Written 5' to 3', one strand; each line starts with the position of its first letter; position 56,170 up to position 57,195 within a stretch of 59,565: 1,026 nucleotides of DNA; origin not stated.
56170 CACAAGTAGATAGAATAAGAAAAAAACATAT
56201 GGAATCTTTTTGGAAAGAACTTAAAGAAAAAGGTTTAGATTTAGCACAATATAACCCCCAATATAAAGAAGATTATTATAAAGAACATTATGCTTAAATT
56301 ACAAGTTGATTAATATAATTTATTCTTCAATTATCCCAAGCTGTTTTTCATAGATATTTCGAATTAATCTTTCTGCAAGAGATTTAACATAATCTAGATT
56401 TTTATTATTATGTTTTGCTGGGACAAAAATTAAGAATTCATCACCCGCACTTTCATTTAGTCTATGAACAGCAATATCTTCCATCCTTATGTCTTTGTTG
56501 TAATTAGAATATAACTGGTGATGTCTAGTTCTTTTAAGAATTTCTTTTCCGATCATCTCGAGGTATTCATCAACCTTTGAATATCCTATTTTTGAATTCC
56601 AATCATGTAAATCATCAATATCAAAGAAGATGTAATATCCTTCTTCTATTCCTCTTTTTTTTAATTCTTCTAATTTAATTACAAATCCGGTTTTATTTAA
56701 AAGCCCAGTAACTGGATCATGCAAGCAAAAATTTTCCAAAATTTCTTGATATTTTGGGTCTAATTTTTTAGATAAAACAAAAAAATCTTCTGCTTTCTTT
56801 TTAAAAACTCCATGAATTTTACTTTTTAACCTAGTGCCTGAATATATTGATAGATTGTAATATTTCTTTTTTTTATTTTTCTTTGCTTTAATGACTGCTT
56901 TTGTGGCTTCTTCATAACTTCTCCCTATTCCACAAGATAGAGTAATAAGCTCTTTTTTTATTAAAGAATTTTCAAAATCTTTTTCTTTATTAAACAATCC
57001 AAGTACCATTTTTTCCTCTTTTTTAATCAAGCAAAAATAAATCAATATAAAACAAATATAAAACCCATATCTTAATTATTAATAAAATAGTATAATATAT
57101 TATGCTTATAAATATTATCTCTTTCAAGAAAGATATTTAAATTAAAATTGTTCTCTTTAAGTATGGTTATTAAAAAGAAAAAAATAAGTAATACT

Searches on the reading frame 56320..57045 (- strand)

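Call 51: search_protein_families(library=pfam, proteins=[window:56320-57045:-])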
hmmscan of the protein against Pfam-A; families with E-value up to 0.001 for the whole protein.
window:56320-57045:- (241 aa): 1 family
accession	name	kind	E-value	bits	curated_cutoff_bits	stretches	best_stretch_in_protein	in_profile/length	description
PF00990.26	GGDEF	-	7.7e-09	35.9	23.8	1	108-185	2-82/161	Diguanylate cyclase, GGDEF domain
